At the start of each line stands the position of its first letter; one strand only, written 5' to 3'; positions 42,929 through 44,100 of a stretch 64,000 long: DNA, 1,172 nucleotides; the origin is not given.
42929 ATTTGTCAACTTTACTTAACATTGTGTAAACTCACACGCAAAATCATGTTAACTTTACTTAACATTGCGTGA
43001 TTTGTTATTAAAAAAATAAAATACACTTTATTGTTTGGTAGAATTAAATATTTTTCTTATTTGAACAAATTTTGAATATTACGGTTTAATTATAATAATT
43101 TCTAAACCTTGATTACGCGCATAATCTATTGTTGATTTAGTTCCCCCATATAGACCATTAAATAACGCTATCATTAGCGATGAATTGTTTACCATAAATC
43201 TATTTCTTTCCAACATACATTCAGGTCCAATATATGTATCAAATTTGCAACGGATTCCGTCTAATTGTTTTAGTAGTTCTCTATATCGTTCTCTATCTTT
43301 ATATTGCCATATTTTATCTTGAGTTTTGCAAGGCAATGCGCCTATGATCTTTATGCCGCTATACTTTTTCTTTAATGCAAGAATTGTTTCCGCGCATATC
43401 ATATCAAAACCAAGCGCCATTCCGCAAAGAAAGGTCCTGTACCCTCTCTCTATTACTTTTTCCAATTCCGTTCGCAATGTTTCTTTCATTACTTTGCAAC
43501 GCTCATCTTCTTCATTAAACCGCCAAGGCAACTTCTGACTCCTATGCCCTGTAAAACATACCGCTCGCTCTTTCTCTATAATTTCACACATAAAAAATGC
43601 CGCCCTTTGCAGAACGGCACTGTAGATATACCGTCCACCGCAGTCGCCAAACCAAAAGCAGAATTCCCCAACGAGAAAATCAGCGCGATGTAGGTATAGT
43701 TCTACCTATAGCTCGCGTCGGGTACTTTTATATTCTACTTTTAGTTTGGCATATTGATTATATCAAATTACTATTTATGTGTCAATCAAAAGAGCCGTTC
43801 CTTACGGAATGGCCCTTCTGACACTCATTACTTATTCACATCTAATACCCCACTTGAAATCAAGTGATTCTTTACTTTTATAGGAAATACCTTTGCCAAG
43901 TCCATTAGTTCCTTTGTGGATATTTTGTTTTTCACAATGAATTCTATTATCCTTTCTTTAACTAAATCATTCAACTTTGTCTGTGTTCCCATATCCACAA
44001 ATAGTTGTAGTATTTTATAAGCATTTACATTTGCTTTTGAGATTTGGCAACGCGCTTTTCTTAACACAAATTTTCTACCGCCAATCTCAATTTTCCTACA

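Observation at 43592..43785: Long GC-enriched leader with a terminator-like hairpin abutting the SLOG gene start codon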

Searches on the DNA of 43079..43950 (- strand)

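Call 7: search_rna_families(source=window, start=43450, end=43950, threshold=evalue, max_evalue=10, show_alignments=3)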
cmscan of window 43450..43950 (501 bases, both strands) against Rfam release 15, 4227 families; matches with E-value up to 10: 8.
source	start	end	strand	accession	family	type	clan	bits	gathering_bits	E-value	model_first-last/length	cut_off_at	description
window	43788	43892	-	RF04180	BTnc231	Gene; sRNA;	-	27.2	80.4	0.0014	1-154/154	no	Bacteroides sRNA BTnc231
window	43714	43827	+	RF00121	MicC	Gene; sRNA;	-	22.1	90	0.64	1-123/123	no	MicC RNA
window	43593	43774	-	RF04180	BTnc231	Gene; sRNA;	-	14.5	80.4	2.1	1-154/154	no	Bacteroides sRNA BTnc231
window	43783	43847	-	RF02054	STnc420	Gene; sRNA;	-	14.2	70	9.8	1-58/58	no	Salmonella enterica sRNA STnc420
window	43780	43825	-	RF04306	HCV_SL8001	Cis-reg;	-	14.1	41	5.4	1-58/58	no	Hepatitis C virus stem-loop SL8001 RNA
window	43734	43838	-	RF02036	IMES-3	Gene;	-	13.7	55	5.6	1-149/149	no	IMES-3 RNA motif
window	43699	43822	+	RF02377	SurA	Gene; sRNA;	-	12.8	100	0.46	1-279/279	no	SurA sRNA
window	43847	43950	-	RF00125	IS128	Gene; sRNA;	-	12.6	80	5.1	62-209/209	5'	IS128 RNA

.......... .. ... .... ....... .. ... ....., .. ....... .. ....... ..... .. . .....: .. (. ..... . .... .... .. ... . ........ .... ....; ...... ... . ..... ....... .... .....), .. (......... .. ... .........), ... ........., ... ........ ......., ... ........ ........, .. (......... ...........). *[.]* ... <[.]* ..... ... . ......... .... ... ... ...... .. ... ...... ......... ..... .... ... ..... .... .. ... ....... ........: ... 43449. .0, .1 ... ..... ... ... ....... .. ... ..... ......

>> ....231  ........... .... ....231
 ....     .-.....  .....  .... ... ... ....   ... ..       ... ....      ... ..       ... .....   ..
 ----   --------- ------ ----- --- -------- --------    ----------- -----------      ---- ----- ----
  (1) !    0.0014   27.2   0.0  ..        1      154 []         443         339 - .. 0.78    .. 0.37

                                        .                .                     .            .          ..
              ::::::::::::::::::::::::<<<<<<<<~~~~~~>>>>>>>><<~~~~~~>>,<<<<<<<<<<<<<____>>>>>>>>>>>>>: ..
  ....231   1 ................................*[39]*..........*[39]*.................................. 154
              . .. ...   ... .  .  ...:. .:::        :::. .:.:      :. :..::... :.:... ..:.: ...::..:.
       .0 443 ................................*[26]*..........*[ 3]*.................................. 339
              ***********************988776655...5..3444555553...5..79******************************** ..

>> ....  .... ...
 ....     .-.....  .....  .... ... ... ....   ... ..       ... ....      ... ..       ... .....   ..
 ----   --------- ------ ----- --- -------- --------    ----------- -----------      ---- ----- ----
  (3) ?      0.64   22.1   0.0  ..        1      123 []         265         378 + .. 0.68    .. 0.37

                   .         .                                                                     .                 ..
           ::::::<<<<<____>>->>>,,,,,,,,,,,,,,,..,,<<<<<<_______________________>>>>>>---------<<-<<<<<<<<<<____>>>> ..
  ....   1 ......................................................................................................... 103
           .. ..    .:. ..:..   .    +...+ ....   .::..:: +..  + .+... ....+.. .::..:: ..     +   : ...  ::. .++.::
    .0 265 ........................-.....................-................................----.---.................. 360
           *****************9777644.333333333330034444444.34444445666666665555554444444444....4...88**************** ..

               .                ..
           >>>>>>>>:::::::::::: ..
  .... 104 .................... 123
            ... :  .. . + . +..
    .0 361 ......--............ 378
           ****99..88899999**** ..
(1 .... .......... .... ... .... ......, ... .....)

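Call 36: build_rna_model(alignment_id=A2, structure=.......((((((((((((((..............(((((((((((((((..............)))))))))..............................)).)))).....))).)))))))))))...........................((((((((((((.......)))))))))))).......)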
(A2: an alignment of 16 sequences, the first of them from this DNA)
Model R1 built from alignment A2 (16 sequences, 195 columns); structure: as given.
model positions 172; base pairs 41; branch points 1; effective number of sequences 2.11; information 0.59 bits per position. Calibrated on 0.2 Mb of random sequence (short: E-values are rough).
structure used (alignment columns):
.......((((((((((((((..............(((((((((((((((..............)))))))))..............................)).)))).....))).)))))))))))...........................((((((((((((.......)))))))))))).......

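Call 37: search_with_rna_model(model_id=R1, sources=[window, L001, L002, L003, L004, L005, L006, L007, L008, L009, L010, L011, L012, L013, L014, L015, L016, L017, L018, L019, L020, L021, L022, L023, L024, L025, L026, L027, L028, L029, L030, L031, L032, L033, L034, L035, L036, L037, L038, L039, L040, L041, L042, L043, L044, L045, L046, L047, L048, L049, L050, L051, L052, L053, L054, L055, L056, L057, L058, L059, L060, L061, L062, L064, L065, L067, L070, L072, L073, L074, L076, L081, L082, L083, L084, L086, L088, L091, L094, L095, L097, L098, L101, L103], max_evalue=1, make_alignment=true)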
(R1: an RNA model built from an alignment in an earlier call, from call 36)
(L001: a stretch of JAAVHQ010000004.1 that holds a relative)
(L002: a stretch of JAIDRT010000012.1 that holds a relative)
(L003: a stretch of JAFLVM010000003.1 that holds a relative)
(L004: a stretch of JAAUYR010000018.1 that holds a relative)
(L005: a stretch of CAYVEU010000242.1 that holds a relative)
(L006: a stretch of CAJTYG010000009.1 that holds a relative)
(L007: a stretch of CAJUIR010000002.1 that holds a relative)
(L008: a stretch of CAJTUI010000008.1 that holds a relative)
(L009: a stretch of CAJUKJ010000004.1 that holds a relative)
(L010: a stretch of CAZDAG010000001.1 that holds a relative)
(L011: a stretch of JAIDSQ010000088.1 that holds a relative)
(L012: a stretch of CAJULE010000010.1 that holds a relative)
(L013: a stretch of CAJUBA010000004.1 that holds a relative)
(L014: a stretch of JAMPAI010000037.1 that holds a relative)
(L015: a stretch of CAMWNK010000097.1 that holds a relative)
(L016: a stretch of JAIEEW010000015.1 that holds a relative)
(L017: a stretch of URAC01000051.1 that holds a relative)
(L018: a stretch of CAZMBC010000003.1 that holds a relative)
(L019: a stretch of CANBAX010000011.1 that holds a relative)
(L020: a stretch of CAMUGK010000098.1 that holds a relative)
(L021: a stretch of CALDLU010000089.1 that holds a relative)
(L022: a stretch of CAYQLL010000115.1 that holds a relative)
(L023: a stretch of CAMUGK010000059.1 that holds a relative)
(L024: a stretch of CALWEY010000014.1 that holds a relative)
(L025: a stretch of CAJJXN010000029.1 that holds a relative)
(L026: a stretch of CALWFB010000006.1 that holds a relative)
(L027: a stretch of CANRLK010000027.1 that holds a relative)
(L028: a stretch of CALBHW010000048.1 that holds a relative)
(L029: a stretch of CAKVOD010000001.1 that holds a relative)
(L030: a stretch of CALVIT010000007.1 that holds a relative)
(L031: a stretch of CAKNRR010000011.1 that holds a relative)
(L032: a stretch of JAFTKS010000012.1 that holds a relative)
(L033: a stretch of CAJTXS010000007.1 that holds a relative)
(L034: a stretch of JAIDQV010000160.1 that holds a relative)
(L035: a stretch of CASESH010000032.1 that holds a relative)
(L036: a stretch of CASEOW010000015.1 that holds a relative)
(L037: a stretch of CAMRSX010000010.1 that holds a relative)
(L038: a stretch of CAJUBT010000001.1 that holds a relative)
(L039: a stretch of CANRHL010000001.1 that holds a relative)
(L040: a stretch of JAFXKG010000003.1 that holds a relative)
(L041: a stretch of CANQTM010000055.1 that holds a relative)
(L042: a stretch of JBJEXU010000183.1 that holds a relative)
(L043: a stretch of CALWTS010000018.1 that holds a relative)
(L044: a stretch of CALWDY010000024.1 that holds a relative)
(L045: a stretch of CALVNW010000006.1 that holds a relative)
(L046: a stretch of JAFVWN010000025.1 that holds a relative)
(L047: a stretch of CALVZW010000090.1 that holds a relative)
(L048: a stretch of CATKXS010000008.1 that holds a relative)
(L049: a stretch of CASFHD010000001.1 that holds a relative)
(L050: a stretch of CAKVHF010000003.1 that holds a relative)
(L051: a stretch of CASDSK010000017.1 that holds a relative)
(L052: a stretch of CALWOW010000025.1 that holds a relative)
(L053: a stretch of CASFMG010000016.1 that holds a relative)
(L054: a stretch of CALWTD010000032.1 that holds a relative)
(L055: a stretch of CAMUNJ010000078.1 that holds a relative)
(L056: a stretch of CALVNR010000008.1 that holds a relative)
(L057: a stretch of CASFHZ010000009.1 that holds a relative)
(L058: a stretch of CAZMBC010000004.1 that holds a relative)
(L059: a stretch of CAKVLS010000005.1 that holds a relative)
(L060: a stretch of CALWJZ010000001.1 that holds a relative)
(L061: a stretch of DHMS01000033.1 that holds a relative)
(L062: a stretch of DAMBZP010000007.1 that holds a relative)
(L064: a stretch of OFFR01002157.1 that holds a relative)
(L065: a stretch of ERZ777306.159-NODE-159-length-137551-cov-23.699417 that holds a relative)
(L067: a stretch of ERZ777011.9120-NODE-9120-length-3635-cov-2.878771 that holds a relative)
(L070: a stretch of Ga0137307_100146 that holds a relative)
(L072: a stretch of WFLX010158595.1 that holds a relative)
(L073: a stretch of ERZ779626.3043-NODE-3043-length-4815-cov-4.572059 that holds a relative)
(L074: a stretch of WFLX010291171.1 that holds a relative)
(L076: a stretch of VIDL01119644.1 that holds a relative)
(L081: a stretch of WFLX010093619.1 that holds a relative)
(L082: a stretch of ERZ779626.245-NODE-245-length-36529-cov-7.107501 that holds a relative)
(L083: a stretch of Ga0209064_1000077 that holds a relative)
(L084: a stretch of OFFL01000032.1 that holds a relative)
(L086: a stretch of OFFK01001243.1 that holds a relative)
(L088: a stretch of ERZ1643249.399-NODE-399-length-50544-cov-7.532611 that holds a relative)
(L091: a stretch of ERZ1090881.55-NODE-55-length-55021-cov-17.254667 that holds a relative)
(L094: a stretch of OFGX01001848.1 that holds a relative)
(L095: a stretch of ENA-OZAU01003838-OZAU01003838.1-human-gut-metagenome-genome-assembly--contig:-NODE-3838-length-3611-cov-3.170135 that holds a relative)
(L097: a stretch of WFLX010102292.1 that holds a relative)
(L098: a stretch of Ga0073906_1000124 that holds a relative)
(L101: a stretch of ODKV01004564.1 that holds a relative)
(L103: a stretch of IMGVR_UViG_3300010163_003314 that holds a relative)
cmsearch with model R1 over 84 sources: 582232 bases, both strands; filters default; matches with E-value up to 1: 39.
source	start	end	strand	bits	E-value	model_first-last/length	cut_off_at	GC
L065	7167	7336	+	170.4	2.1e-32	1-172/172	no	0.36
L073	1677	1846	+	170.4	2.1e-32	1-172/172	no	0.36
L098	2480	2652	-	169.5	3.3e-32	1-172/172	no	0.42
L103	2816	2986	+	167.6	8.2e-32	1-172/172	no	0.38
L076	2917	3083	+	166.4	1.5e-31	1-172/172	no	0.4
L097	4064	4230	+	166.4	1.5e-31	1-172/172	no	0.4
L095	2379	2543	-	161.2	1.7e-30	1-172/172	no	0.39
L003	2826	3000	+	159.9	3.3e-30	1-172/172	no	0.38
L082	1912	2086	+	159.7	3.6e-30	1-172/172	no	0.41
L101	9208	9380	-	158.8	5.3e-30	1-172/172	no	0.4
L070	3756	3921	-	158.3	6.8e-30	1-172/172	no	0.4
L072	2299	2463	+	157.8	8.8e-30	1-172/172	no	0.41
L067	2437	2600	+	156.5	1.6e-29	1-172/172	no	0.41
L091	1198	1365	+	150.7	2.6e-28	1-172/172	no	0.35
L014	235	419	+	148.8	6.2e-28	1-172/172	no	0.37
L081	1714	1884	-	140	4.2e-26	1-172/172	no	0.4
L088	4001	4166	-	131.2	2.7e-24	1-172/172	no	0.34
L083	4058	4226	+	120.8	3.8e-22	1-172/172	no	0.37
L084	988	1156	-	120.8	3.8e-22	1-172/172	no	0.37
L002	2836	3001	+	119.1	8.8e-22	1-172/172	no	0.41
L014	1017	1183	+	119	9.1e-22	1-172/172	no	0.34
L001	1844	2009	+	113.5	1.2e-20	1-172/172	no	0.45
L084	1206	1383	-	98.2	1.8e-17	1-172/172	no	0.41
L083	3830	4008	+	97.6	2.4e-17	1-172/172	no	0.44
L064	2482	2681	+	68.3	2.7e-11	1-172/172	no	0.41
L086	1175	1374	-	68.3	2.7e-11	1-172/172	no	0.41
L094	5213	5412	+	68.3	2.7e-11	1-172/172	no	0.41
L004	2369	2567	+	65.7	9.5e-11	1-172/172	no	0.42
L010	2797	2990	+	56.9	6.1e-09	1-172/172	no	0.45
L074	3580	3773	-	56.9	6.1e-09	1-172/172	no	0.45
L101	9283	9448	+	22.5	0.08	1-172/172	no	0.33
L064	3638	3752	+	22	0.1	1-172/172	no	0.38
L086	104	218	-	22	0.1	1-172/172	no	0.38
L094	6369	6483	+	22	0.1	1-172/172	no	0.38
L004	2867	2970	+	20.2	0.24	1-172/172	no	0.31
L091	1198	1312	-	19.5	0.34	1-172/172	no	0.29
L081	1770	1889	+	17.8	0.73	1-172/172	no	0.33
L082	1692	1849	+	17.2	0.99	1-172/172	no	0.3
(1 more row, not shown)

Alignment A3: 39 matches aligned to the model, 301 columns, each read 5' to 3' on its own strand. Consensus structure (alignment columns), stored with it:
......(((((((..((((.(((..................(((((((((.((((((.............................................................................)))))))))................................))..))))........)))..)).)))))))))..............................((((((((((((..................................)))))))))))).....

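Call 38: search_with_rna_model(model_id=R1, sources=[window, L002, L003, L004, L010, L014, L064, L065, L067, L070, L072, L076, L081, L082, L083, L084, L088, L091, L095, L098, L101, L103], max_evalue=0.000001, make_alignment=true)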
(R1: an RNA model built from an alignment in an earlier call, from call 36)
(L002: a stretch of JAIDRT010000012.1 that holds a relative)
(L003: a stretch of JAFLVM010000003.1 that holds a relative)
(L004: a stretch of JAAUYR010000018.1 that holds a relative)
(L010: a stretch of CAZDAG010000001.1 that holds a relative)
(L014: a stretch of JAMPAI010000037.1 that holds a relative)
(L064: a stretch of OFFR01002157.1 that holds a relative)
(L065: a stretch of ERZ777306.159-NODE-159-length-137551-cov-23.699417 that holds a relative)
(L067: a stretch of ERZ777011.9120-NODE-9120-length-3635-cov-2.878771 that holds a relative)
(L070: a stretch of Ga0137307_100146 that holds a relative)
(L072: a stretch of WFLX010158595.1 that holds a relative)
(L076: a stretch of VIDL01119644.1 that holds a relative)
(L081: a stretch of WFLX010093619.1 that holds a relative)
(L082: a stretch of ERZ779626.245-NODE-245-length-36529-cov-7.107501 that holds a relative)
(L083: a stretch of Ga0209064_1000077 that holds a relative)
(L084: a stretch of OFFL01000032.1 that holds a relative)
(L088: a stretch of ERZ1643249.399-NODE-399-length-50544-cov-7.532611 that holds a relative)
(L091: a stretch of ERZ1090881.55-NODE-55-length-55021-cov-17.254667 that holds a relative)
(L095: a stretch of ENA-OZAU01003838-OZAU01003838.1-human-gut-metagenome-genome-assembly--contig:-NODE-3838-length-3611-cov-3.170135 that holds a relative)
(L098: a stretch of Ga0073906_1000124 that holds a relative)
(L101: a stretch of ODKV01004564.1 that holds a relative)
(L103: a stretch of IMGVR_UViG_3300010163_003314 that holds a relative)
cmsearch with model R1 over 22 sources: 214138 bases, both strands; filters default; matches with E-value up to 0.000001: 25.
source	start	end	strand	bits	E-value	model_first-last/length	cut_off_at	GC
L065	7167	7336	+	170.4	7.9e-33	1-172/172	no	0.36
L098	2480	2652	-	169.5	1.2e-32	1-172/172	no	0.42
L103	2816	2986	+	167.6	3e-32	1-172/172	no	0.38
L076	2917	3083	+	166.4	5.4e-32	1-172/172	no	0.4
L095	2379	2543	-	161.2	6.3e-31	1-172/172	no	0.39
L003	2826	3000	+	159.9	1.2e-30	1-172/172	no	0.38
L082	1912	2086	+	159.7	1.3e-30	1-172/172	no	0.41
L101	9208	9380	-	158.8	2e-30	1-172/172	no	0.4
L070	3756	3921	-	158.3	2.5e-30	1-172/172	no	0.4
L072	2299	2463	+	157.8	3.2e-30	1-172/172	no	0.41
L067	2437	2600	+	156.5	5.8e-30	1-172/172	no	0.41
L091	1198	1365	+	150.7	9.6e-29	1-172/172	no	0.35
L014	235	419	+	148.8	2.3e-28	1-172/172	no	0.37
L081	1714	1884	-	140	1.5e-26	1-172/172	no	0.4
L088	4001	4166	-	131.2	9.9e-25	1-172/172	no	0.34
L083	4058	4226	+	120.8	1.4e-22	1-172/172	no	0.37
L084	988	1156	-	120.8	1.4e-22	1-172/172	no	0.37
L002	2836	3001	+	119.1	3.2e-22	1-172/172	no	0.41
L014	1017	1183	+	119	3.3e-22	1-172/172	no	0.34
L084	1206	1383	-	98.2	6.7e-18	1-172/172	no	0.41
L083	3830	4008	+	97.6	8.7e-18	1-172/172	no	0.44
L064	2482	2681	+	68.3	9.9e-12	1-172/172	no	0.41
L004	2369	2567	+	65.7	3.5e-11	1-172/172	no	0.42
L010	2797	2990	+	56.9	2.2e-09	1-172/172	no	0.45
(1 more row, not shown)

Alignment A4: 25 matches aligned to the model, 263 columns, each read 5' to 3' on its own strand. Consensus structure (alignment columns), stored with it:
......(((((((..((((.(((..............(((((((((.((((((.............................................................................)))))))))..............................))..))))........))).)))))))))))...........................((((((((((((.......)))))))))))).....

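Call 45: search_dna_similar(query=window:43586-43790:-, collection=phages, mode=distant, max_evalue=0.01)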
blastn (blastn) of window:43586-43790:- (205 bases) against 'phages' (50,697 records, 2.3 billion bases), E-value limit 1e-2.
No match.

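Call 46: search_rna_families(sources=[L098, L084, L091, L086, L014, L103, L010, L067], threshold=evalue, max_evalue=1)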
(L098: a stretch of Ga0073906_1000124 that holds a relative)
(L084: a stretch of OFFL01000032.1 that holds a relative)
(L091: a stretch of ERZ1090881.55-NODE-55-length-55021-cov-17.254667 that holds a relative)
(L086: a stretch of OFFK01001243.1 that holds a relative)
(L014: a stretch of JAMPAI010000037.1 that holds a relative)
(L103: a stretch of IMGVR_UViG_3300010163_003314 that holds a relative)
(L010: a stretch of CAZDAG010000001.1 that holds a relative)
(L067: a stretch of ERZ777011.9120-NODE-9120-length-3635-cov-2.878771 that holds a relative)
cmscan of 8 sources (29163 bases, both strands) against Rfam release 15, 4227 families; matches with E-value up to 1: 4.
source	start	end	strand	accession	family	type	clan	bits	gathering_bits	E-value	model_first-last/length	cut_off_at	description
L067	2231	2291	+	RF02057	STnc40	Gene; sRNA;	-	34.6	45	0.013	1-70/70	no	Salmonella enterica sRNA STnc40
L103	4688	4767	+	RF02351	psRNA14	Gene; sRNA;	-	27.9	60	0.71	1-84/84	no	Proteobacteria sRNA psRNA14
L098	454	551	-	RF03598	MIR6024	Gene; miRNA;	-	25.8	72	0.27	1-99/99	no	MIR6024 microRNA precursor family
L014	1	115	-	RF03533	SQ1002_RNA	Gene; sRNA;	-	24.7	128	0.16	1-121/237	3'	Clostridioides difficile sRNA SQ1002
